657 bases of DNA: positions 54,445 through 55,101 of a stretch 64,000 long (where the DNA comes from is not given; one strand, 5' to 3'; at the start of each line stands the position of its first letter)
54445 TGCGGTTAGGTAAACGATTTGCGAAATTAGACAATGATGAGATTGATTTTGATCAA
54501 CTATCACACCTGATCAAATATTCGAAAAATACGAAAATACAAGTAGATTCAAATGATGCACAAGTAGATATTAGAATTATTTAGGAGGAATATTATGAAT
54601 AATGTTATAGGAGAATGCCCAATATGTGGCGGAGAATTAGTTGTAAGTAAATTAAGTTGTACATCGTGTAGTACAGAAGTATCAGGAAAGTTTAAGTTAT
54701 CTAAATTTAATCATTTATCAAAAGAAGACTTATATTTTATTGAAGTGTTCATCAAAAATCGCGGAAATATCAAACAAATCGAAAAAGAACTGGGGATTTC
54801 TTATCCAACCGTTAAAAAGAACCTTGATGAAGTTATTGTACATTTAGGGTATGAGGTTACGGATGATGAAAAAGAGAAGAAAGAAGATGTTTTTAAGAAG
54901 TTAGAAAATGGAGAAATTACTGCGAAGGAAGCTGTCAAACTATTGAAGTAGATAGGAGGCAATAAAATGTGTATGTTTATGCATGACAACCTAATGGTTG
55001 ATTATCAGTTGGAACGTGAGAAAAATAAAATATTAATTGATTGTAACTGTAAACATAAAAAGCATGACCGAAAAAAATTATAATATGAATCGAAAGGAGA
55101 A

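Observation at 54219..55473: Compact four-ORF cluster: two paralogous small proteins flanking a DUF2089-like Zn-ribbon/HTH protein and a Cys-rich micro-ORF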

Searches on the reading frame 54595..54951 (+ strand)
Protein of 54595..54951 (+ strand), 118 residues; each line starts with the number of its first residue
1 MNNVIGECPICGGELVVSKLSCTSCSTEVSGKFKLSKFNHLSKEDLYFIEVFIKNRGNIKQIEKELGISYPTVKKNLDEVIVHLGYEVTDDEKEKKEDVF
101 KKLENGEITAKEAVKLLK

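Call 3: search_protein_families(library=pfam, proteins=[window:54595-54951:+], max_evalue=1)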
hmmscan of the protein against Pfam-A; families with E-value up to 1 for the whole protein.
window:54595-54951:+ (118 aa): 14 families
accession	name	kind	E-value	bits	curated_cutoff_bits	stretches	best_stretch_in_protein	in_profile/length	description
PF09862.15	DUF2089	-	1.8e-24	85.6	33.4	1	41-87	1-47/47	Domain of unknown function (DUF2089)-HTH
PF22747.2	Zn_ribbon_DUF2089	-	2.7e-14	53.4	27.6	1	8-38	1-31/32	DUF2089 zinc ribbon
PF22746.1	SHOCT-like_DUF2089-C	-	0.0013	18.7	27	1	94-118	1-25/32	SHOCT-like domain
PF10083.14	DUF2321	-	0.0031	17.6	24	1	7-58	28-75/157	Uncharacterized protein conserved in bacteria (DUF2321)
PF04805.17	Pox_E10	-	0.041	14.2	27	1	15-54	11-48/70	E10-like protein conserved region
PF05988.18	DUF899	-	0.043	13.8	27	1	21-99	84-160/224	Bacterial protein of unknown function (DUF899)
PF13518.12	HTH_28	-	0.052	14.1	25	1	54-74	11-30/52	Helix-turn-helix domain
PF13331.11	DUF4093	-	0.054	14.5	25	0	82-117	37-72/86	Domain of unknown function (DUF4093)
PF13556.12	HTH_30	-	0.063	13.5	27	1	49-90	5-46/59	PucR C-terminal helix-turn-helix domain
PF12103.14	Lipl32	-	0.069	13.2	25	0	64-115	44-97/179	Surface lipoprotein of Spirochaetales order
PF23548.1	Zn_ribbon_FGT1_2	-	0.094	12.8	27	1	7-18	22-33/35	FORGETTER1 second zinc ribbon domain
PF25207.1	DUF7837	-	0.17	12.3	27.8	0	3-15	3-15/47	Domain of unknown function (DUF7837)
PF08281.18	Sigma70_r4_2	-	0.23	11.6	25.7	1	59-77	29-47/54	Sigma-70, region 4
PF08063.17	Zn_ribbon_PADR1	-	0.43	10.8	25.1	1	5-30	2-27/42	PADR1 domain, zinc ribbon fold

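Call 4: search_protein_families(library=ncbifam, proteins=[window:54595-54951:+], max_evalue=1)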
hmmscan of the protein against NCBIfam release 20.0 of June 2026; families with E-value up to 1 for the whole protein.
window:54595-54951:+ (118 aa): 4 families
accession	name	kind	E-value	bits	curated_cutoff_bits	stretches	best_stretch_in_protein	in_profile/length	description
NF041779.1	hetero_SS_HdrC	equivalog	0.011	15.2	350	1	57-105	134-181/198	ferredoxin:CoB-CoM heterodisulfide reductase subunit HdrC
TIGR02844.1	spore_III_D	equivalog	0.028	14.7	111.5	1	51-94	14-57/80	sporulation transcriptional regulator SpoIIID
NF007667.0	PRK10341.1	equivalog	0.081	11.9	308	1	46-89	13-54/312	transcriptional regulator TdcA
NF033546.1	transpos_IS21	equivalog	0.087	12.3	160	1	57-102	9-49/294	IS21 family transposase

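Call 17: find_homologous_proteins(query=window:54595-54951:+)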
Query window:54595-54951:+ (118 aa): 1733 proteins with E <= 0.001 among 1742 candidates; the best 120 are listed.
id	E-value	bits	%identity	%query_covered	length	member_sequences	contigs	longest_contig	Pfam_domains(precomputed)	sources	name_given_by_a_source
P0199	8.5e-66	237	94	100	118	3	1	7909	PF22747.3,PF09862.16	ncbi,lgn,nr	ncbi:MAG: DUF2089 domain-containing protein [Candidatus Izimaplasma sp.]|nr:DUF2089 domain-containin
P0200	2.5e-62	226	89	100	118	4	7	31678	PF22747.3,PF09862.16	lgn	-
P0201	8.7e-59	215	86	100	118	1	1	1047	PF22747.3,PF09862.16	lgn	-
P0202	8.9e-59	215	86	100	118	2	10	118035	PF22747.3,PF09862.16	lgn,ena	-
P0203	4.1e-58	212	86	100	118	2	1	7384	PF22747.3,PF09862.16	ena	-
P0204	1.3e-55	204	81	100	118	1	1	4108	PF22747.3,PF22746.2,PF09862.16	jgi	jgi:hypothetical protein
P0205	1.5e-55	204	82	100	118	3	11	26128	PF22747.3,PF09862.16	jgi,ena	-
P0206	9.6e-55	202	81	100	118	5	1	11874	PF22747.3,PF09862.16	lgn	-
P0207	1.8e-54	201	79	100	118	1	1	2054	PF22747.3,PF09862.16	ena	-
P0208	2.1e-54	201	81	100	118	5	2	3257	PF22747.3,PF09862.16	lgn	-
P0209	2.7e-54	200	79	100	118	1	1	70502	PF22747.3,PF09862.16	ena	-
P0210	3.8e-54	200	80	100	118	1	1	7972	PF22747.3,PF09862.16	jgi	-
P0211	4.5e-54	199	81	100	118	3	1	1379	PF22747.3,PF09862.16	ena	-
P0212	5.3e-54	199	78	100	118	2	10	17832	PF22747.3,PF09862.16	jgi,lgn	jgi:hypothetical protein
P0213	7.7e-54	199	81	100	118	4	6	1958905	PF22747.3,PF09862.16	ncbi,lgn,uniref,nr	ncbi:DUF2089 domain-containing protein [Candidatus Xianfuyuplasma coldseepsis]|uniref:DUF2089 domain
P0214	7.8e-54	199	80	100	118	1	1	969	PF22747.3,PF22746.2,PF09862.16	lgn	-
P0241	4.4e-52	193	75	100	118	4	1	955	PF22747.3,PF22746.2,PF09862.16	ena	-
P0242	4.8e-52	193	76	100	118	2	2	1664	PF22747.3,PF22746.2,PF09862.16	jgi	-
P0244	6.2e-52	193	75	100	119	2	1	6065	PF22747.3,PF22746.2,PF09862.16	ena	-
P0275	5.5e-51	190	75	100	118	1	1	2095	PF22747.3,PF22746.2,PF09862.16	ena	-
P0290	1.8e-50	188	75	100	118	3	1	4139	PF22747.3,PF22746.2,PF09862.16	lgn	-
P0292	2.6e-50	187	75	100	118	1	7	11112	PF22747.3,PF22746.2,PF09862.16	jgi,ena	jgi:hypothetical protein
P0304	6.2e-50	186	71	100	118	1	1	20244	PF22747.3,PF22746.2,PF09862.16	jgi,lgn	jgi:hypothetical protein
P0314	1.5e-49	185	74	98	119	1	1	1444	PF22747.3,PF22746.2,PF09862.16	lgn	-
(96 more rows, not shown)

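Call 21: find_related_loci(query=A2, collection=genome_contigs, flank=5000)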
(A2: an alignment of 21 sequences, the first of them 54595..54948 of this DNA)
Query A2 (118 aa) in genome_contigs; peptide patterns used: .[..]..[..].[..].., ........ (x = any residue, [..] = any of these).
600 stretches matched a pattern (row limit reached: there are more); 534 encode a relative of the query (tblastn E <= 1e-3); the best 80 are kept; 80 distinct loci.
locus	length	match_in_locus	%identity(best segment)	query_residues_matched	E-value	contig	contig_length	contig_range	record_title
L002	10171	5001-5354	77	1-118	4e-57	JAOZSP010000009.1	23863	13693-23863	MAG: Candidatus Izemoplasma sp. isolate GMC6.metabat2.224 GMC6_1411_length_23863_cov_6.777218, whole genome shotgun sequ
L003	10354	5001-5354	77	1-118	6e-57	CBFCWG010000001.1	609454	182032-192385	MAG TPA_asm: uncultured bacterium isolate ERR13917544_binner12_Refined_49 genome assembly, contig: ERZ26802894.1, whole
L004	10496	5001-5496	75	1-118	7e-56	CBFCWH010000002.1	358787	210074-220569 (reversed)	MAG TPA_asm: uncultured bacterium isolate ERR13917544_maxbin2_1 genome assembly, contig: ERZ26802894.5, whole genome sho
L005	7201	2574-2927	72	1-118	9e-55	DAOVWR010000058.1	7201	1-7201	MAG TPA_asm: Mycoplasmatota bacterium isolate CSMAG_1736 CSMAG_1736_k141_193208_length_7201_cov_13.0000, whole genome sh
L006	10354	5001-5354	75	1-118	2e-54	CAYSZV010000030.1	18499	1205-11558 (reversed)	MAG TPA_asm: uncultured Candidatus Izemoplasmatales bacterium isolate binchicken_co405_335 genome assembly, contig: NODE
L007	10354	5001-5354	76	1-118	9e-53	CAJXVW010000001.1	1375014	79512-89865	MAG TPA_asm: uncultured Tenericutes bacterium isolate SRR6201695_bin.11_MetaBAT_v2.12.1_MAG genome assembly, contig: NOD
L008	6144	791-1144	71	1-118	2e-52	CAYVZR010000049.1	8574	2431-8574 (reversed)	MAG TPA_asm: uncultured Candidatus Izemoplasmatales bacterium isolate SRP191223_co2_75 genome assembly, contig: NODE_777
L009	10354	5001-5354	75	1-118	7e-52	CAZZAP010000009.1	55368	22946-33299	MAG TPA_asm: uncultured Candidatus Izemoplasmatales bacterium isolate SRP077602_co5_536 genome assembly, contig: NODE_26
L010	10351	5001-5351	68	3-118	9e-51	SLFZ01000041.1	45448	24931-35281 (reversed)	MAG: Candidatus Izimaplasma bacterium isolate CSSed162cmB_71 CSSed16-2cmB-776, whole genome shotgun sequence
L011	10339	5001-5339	66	3-113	2e-46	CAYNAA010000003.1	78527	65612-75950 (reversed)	MAG TPA_asm: uncultured Candidatus Izemoplasmatales bacterium isolate SRP252850_co1_199 genome assembly, contig: NODE_31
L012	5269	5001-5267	80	3-91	4e-45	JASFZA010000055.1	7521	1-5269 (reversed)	MAG: Candidatus Izemoplasma sp. isolate MAY_MAG_00013 ALL_000000011727, whole genome shotgun sequence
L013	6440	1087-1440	61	3-118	2e-43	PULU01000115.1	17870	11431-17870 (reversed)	MAG: Thermoplasmata archaeon isolate B1Sed10_34 B1-Sed10-C3414, whole genome shotgun sequence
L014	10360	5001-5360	58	1-117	8e-43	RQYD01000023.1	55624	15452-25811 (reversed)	Clostridiales bacterium COT073_COT-073 scaffold_22, whole genome shotgun sequence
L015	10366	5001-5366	61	3-118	1e-42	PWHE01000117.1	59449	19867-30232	MAG: Mollicutes bacterium isolate T1Sed10_136R1 T1-Sed10-C265, whole genome shotgun sequence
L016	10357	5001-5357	61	3-117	1e-42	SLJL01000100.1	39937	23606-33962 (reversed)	MAG: Candidatus Izimaplasma bacterium isolate CSSed165cm_237 CSSed16-5cm-1186, whole genome shotgun sequence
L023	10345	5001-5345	57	4-118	1e-41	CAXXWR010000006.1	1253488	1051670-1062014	MAG: uncultured Fusibacter sp. isolate 09a0c790-c096-42bb-b34c-29f3d5964584 genome assembly, contig: contig_6, whole gen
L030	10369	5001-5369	57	4-117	2e-41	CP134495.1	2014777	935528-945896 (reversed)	Mycoplasmatota bacterium WC30 chromosome, complete genome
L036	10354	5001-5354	55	4-117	1e-40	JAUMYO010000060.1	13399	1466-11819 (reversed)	MAG: Peptostreptococcaceae bacterium isolate S17M_Sa_33 NODE_1995_length_13399_cov_17.354092, whole genome shotgun seque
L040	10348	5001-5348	58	3-117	2e-40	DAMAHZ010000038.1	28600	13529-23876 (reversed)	MAG TPA_asm: Bacillota bacterium isolate CTOTU48147 NODE_215_length_28600_cov_5.196146, whole genome shotgun sequence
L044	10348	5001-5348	61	3-117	4e-40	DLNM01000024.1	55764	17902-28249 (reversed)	MAG TPA_asm: Firmicutes bacterium UBA7510 UBA7510_contig_172, whole genome shotgun sequence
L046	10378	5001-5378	56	1-118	5e-40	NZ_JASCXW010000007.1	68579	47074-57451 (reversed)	Peloplasma aerotolerans strain M4Ah 7, whole genome shotgun sequence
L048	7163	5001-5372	56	4-117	9e-40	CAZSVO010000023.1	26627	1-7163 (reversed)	MAG TPA_asm: uncultured Candidatus Izemoplasmatales bacterium isolate SRP241326_co2_340 genome assembly, contig: NODE_26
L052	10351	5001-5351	59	2-118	2e-39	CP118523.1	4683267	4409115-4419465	Clostridiaceae bacterium M8S5 chromosome, complete genome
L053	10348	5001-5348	58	4-118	3e-39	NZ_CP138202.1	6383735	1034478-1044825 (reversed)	Wukongibacter baidiensis strain DY30321 chromosome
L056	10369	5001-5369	54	4-117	2e-39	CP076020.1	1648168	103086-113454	Mycoplasmatota bacterium strain zrk2 chromosome, complete genome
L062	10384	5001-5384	56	4-118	5e-39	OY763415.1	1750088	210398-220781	MAG: Acholeplasmataceae bacterium isolate 742012ca-395f-4069-aabb-f3199e209540 genome assembly, chromosome: 1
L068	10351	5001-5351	55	3-118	1e-38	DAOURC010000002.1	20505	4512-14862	MAG TPA_asm: Eubacteriales bacterium isolate CSMAG_142 CSMAG_142_k141_1220530_length_20505_cov_10.5282, whole genome sho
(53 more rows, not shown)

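Call 30: search_protein_families(library=pfam, proteins=[L030:4117-4908:+, L056:4063-4911:+, L048:4020-4889:+, L010:4516-4980:+, L053:4562-4975:+, L014:5515-6156:+, L052:5382-6707:+, L068:5371-6666:+, L023:5794-6777:+, L036:5382-6209:+], max_evalue=0.01)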
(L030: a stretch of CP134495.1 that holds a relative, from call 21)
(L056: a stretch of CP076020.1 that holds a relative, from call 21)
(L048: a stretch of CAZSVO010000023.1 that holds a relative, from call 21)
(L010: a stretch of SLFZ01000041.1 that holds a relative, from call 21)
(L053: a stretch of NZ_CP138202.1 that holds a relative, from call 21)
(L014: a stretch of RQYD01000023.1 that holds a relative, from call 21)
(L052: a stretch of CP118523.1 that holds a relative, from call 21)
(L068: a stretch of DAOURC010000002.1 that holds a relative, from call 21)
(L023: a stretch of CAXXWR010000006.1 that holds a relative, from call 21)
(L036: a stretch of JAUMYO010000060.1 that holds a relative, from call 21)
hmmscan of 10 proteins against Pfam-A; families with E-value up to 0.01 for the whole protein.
L030:4117-4908:+ (263 aa): 2 families
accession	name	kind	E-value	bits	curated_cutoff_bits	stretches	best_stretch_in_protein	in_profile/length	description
PF04892.17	VanZ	-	2.2e-08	35.2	30.1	1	6-119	2-109/126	VanZ like family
PF03294.19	Pox_Rap94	-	0.0038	15.9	25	1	53-109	458-513/796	RNA polymerase-associated transcription specificity factor, Rap94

L056:4063-4911:+ (282 aa): 1 family
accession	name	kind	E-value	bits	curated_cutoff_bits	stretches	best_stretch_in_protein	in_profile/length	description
PF04892.17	VanZ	-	2.3e-08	35.2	30.1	1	32-159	3-123/126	VanZ like family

L048:4020-4889:+ (289 aa): 1 family
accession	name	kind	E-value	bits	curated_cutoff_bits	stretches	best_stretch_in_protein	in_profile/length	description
PF04892.17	VanZ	-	7.6e-10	39.9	30.1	1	37-167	2-125/126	VanZ like family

L010:4516-4980:+ (154 aa): 0 families

L053:4562-4975:+ (137 aa): 1 family
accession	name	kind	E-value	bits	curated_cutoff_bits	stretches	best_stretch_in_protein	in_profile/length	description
PF22746.1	SHOCT-like_DUF2089-C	-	0.00011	22.1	27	1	5-28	4-27/32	SHOCT-like domain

L014:5515-6156:+ (213 aa): 1 family
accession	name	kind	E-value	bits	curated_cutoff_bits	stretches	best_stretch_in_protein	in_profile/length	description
PF22746.1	SHOCT-like_DUF2089-C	-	8.5e-06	25.6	27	1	13-40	2-29/32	SHOCT-like domain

L052:5382-6707:+ (441 aa): 3 families
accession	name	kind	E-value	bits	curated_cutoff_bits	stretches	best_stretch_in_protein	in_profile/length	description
PF13349.12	DUF4097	-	4.8e-12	46.2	22.9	1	146-427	10-246/247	Toastrack DUF4097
PF22746.1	SHOCT-like_DUF2089-C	-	3.2e-08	33.3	27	1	3-33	1-31/32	SHOCT-like domain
PF24495.1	Ig_TMEM131_2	-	0.0018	18.7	27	0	331-369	16-54/94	Transmembrane protein 131 second Ig-like domain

L068:5371-6666:+ (431 aa): 2 families
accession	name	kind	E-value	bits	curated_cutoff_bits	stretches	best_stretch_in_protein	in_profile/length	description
PF13349.12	DUF4097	-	1.3e-32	113.6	22.9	2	289-428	107-246/247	Toastrack DUF4097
PF22746.1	SHOCT-like_DUF2089-C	-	5.7e-05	23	27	1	3-31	1-29/32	SHOCT-like domain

L023:5794-6777:+ (327 aa): 2 families
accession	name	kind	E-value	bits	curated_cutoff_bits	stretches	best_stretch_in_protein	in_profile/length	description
PF13349.12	DUF4097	-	1.2e-17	64.5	22.9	1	69-322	4-246/247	Toastrack DUF4097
PF22746.1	SHOCT-like_DUF2089-C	-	2.6e-07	30.4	27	1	2-31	1-30/32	SHOCT-like domain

L036:5382-6209:+ (275 aa): 2 families
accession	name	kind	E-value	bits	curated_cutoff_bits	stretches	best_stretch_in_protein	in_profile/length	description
PF22746.1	SHOCT-like_DUF2089-C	-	5e-05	23.2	27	1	7-34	3-30/32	SHOCT-like domain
PF03286.19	Pox_Ag35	-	0.0088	16.3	28.3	0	42-94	44-96/196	Pox virus Ag35 surface protein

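Call 54: search_solved_structures(query=A2, max_evalue=1)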
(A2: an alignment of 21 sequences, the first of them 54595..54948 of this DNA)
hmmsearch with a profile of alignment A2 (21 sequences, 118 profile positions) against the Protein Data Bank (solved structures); distinct sequences matched with E-value up to 1: 3.
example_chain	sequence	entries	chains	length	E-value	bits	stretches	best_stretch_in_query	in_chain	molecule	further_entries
2l0k_A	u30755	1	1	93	0.14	15.5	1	50-110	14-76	Stage III sporulation protein D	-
5k2m_E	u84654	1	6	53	0.27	14.7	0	5-21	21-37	Probable lysine biosynthesis protein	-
1fse_A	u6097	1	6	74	0.81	13.1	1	41-87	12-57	GERE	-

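Call 64: search_protein_families(library=pfam, proteins=[L046:5850-7688:+, L036:6199-7575:+, L010:5746-7005:+, L030:5805-7127:+, L062:5897-7660:+, L044:6714-8291:+, L040:4472-4936:+], max_evalue=0.001)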
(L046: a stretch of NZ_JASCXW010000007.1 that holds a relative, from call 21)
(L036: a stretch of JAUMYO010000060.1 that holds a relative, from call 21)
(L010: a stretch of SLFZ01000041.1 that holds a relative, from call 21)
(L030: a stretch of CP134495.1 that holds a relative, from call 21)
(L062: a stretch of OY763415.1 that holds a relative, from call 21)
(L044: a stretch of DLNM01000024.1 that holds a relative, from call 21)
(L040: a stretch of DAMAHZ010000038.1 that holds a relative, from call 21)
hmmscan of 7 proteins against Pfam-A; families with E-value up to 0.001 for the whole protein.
L046:5850-7688:+ (612 aa): 4 families
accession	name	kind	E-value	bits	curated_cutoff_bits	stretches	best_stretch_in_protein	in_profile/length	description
PF00005.33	ABC_tran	-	3.9e-31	108.9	25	1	376-523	1-135/137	ABC transporter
PF00664.28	ABC_membrane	-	2.2e-25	90.3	28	1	40-312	3-273/274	ABC transporter transmembrane region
PF02463.25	SMC_N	-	2e-05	24.6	40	0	441-565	135-209/220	RecF/RecN/SMC N terminal domain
PF01935.23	DUF87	-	0.00077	20.1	23.2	0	387-411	24-48/220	Helicase HerA, central domain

L036:6199-7575:+ (458 aa): 2 families
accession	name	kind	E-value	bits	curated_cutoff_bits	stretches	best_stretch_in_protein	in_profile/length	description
PF07690.21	MFS_1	-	6.2e-22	78.4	33.4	1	41-400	3-346/347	Major Facilitator Superfamily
PF05977.19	MFS_3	-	3e-11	42.9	27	1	39-408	15-367/524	Transmembrane secretion effector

L010:5746-7005:+ (419 aa): 2 families
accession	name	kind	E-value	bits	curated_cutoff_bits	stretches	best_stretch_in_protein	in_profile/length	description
PF07690.21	MFS_1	-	3.9e-29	102.1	33.4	1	13-371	1-343/347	Major Facilitator Superfamily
PF05977.19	MFS_3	-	4.6e-19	68.7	27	1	2-407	4-393/524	Transmembrane secretion effector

L030:5805-7127:+ (440 aa): 2 families
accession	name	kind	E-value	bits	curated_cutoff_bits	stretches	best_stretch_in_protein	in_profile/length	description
PF07690.21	MFS_1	-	2.6e-29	102.7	33.4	1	29-394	7-340/347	Major Facilitator Superfamily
PF05977.19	MFS_3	-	1.4e-07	30.8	27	1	68-245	56-228/524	Transmembrane secretion effector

L062:5897-7660:+ (587 aa): 3 families
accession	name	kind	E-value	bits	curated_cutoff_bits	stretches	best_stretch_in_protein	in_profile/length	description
PF00664.28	ABC_membrane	-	4e-34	119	28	1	19-293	2-274/274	ABC transporter transmembrane region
PF00005.33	ABC_tran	-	1.7e-30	106.8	25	1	356-503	1-135/137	ABC transporter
PF02463.25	SMC_N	-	2.1e-05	24.5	40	0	373-545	31-209/220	RecF/RecN/SMC N terminal domain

L044:6714-8291:+ (525 aa): 6 families
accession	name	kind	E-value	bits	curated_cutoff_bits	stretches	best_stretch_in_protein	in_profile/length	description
PF00005.33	ABC_tran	-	4.1e-39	134.7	25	1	21-163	1-136/137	ABC transporter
PF08402.16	TOBE_2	-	2.3e-09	37.7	21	1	274-325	1-52/76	TOBE domain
PF13304.12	AAA_21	-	5.5e-06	27.1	27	0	100-196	202-300/304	AAA domain, putative AbiEii toxin, Type IV TA system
PF02463.25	SMC_N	-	0.0004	20.3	40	0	31-210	24-213/220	RecF/RecN/SMC N terminal domain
PF09818.15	ABC_ATPase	-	0.00049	19.7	23.2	0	126-209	147-231/283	P-loop domain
PF13401.12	AAA_22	-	0.00091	20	27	0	31-193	5-122/130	AAA domain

L040:4472-4936:+ (154 aa): 0 families

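Call 67: search_protein_families(library=padloc, proteins=[window:54595-54951:+], max_evalue=0.1)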
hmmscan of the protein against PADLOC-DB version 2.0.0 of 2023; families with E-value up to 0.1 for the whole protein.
window:54595-54951:+ (118 aa): 4 families
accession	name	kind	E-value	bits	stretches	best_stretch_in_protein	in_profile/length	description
PDLC03672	HEase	-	0.00067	17.5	1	7-79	117-182/199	homing endonuclease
PDLC01044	Csa3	-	0.0021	16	1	33-79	126-172/194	Type I-A associated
PDLC01848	CARF3--CARF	-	0.0056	14.4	1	34-80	127-173/197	-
PDLC01268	CasR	-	0.0071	14.3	1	33-79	115-160/179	"CAS-I,CAS-II,CAS-III,CAS-IV,CAS-V,CAS-VI; associated_signaling"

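Call 68: search_protein_families(library=phrogs, proteins=[window:54595-54951:+], max_evalue=0.1)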
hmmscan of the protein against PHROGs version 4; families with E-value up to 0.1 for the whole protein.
window:54595-54951:+ (118 aa): 6 families
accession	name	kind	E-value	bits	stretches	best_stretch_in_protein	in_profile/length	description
phrog_36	-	transcription regulation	0.0013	19.4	1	39-104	138-204/220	transcriptional regulator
phrog_16447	-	unknown function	0.014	16.2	1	3-94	25-103/160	-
phrog_4646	-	integration and excision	0.019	15.2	1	37-77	3-43/344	transposase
phrog_20467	-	DNA, RNA and nucleotide metabolism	0.031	15.2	1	7-77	25-99/112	HNH endonuclease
phrog_3282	-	transcription regulation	0.053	14.4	1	60-86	66-92/158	sigma factor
phrog_2446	-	unknown function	0.071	14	1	40-101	14-75/158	-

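Call 77: search_dna_similar(query=window:54595-54948:+, collection=plasmids, mode=protein, max_rows=15)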
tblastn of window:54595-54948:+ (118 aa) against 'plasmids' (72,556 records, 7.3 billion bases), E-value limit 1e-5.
Records with a match: 7; places in all: 7; records where one place covers at least 80% of the query: 6.
Best place of each record, by identity: <60% 7.
By first word of the organism name: Paraclostridium 3; Niallia 1; Legionella 1; Embleya 1; Phocaeicola 1.
By predicted mobility (MOB-suite, as given by PLSDB): non-mobilizable 6; mobilizable 1.
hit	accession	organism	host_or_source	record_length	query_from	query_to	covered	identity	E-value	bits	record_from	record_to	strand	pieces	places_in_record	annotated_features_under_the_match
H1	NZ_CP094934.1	Paraclostridium bifermentans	Homo sapiens,feces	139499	4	114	94%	49.5%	2e-26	108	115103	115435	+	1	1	DUF2089 domain-containing protein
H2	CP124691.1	Paraclostridium bifermentans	Whole organism,peat soil sample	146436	4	114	94%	49.5%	2e-26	108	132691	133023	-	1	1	DUF2089 domain-containing protein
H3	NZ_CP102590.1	Niallia taxi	-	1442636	4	117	97%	47.8%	1e-27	112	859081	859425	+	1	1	none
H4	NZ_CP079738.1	Paraclostridium bifermentans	whole organism,soil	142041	4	114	94%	48.6%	6e-26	107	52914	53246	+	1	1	DUF2089 domain-containing protein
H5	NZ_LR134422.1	Legionella adelaidensis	environmental,Cooling tower water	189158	1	118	100%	35.3%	5e-13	71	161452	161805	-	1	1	DUF2089 family protein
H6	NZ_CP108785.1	Embleya sp. NBC_00888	-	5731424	12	117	90%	31.1%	3e-10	63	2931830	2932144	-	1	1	none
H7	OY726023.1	Phocaeicola massiliensis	-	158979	7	81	64%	42.7%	2e-13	72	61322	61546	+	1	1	record has no annotation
